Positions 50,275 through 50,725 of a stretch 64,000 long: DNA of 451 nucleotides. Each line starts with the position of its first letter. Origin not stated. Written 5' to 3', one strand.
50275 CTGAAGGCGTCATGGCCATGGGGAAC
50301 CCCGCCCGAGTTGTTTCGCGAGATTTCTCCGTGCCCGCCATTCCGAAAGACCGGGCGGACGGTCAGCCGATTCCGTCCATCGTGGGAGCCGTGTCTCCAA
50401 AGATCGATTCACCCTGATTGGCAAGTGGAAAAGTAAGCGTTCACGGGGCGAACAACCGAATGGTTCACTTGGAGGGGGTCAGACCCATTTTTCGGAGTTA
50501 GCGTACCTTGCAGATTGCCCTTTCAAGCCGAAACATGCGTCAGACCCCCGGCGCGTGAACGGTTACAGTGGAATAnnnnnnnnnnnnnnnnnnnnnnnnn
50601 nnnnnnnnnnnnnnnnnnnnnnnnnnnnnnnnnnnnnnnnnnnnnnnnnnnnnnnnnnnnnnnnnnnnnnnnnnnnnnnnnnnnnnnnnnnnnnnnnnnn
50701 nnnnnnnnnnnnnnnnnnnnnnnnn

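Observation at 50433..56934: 134-bp near-identical inverted repeats bracket the five-gene half of the cluster (hypothetical, carrier protein, ANL ligase, AsnB-like, NadE-like)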

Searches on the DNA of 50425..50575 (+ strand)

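Call 28: search_dna_similar(query=window:50425-50575:+, collection=plasmids, mode=distant, max_evalue=1)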
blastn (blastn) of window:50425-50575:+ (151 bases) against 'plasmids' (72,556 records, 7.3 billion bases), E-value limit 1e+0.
Records with a match: 4; places in all: 4; records where one place covers at least 80% of the query: 0.
Best place of each record, by identity: 90-95% 4.
By first word of the organism name: Aeromonas 3; Streptomyces 1.
By predicted mobility (MOB-suite, as given by PLSDB): conjugative 3; non-mobilizable 1.
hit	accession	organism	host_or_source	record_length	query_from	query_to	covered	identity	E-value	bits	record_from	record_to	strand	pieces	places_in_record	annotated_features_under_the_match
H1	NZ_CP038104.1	Aeromonas salmonicida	Salvelinus fontinalis,whole organism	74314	112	143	21%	90.6%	4e-1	42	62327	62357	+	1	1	IS66 family transposase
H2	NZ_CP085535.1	Aeromonas salmonicida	Brook charr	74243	112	143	21%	90.6%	4e-1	42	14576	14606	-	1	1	IS66 family transposase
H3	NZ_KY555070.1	Aeromonas salmonicida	-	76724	112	143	21%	90.6%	4e-1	42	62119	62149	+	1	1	IS66 family transposase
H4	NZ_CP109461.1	Streptomyces sp. NBC_01454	-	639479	15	43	19%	93.1%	3e-2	45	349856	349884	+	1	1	none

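Call 29: search_dna_similar(query=window:50425-50575:+, collection=phages, mode=distant, max_evalue=1)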
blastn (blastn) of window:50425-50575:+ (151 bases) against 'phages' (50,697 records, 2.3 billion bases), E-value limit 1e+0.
No match.
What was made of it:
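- Tried and rejected: blastn of the element against phages: no match (call 29).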

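Call 32: get_annotated_region(hit=H1, flank=4000)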
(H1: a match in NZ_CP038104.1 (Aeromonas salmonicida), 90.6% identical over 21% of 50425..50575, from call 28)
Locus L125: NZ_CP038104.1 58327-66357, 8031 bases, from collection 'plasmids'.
description: Aeromonas salmonicida subsp. salmonicida strain SHY16-3432 plasmid pAsa9-like, complete sequence
organism: Aeromonas salmonicida (NCBI taxid 29491)
taxonomy: Bacteria; Pseudomonadota; Gammaproteobacteria; Aeromonadales; Aeromonadaceae; Aeromonas; Aeromonas salmonicida
host: -; source: Salvelinus fontinalis,whole organism; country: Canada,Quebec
typing (MOB-suite, as given by PLSDB): conjugative; replicon rep_cluster_1169; relaxase MOBF; mating-pair formation MPF_F
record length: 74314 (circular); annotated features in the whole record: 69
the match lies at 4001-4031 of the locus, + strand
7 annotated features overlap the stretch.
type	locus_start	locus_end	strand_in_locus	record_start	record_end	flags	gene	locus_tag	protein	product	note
CDS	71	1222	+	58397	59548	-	-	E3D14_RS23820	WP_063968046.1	IS30 family transposase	-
CDS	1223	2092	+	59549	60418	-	-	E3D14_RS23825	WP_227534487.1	IS3 family transposase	-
CDS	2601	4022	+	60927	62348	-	-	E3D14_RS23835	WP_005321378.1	IS66 family transposase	-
CDS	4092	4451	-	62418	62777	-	-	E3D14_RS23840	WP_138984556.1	hypothetical protein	-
CDS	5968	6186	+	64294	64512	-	-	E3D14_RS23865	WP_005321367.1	H-NS family nucleoid-associated regulatory protein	GO:0006355 - regulation of DNA-templated transcription [Evidence IEA]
CDS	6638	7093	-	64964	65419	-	-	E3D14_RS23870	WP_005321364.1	hypothetical protein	-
CDS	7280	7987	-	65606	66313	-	-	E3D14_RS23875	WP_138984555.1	hypothetical protein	-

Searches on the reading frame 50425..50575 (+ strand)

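Call 48: search_protein_families(library=pfam, proteins=[L125:2601-4022:+])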
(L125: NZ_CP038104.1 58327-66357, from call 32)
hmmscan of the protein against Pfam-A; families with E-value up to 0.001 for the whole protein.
L125:2601-4022:+ (473 aa): 3 families
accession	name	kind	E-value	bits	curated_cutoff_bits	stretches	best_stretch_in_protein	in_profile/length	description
PF03050.20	DDE_Tnp_IS66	-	3.4e-39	135.4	23.1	1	156-422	2-281/284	Transposase IS66 family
PF20042.4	DUF6444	-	4.3e-17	63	27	1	20-80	16-85/85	Family of unknown function (DUF6444)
PF13005.12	zf-IS66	-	4.7e-09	37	27.3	1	98-141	3-45/46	zinc-finger binding domain of transposase IS66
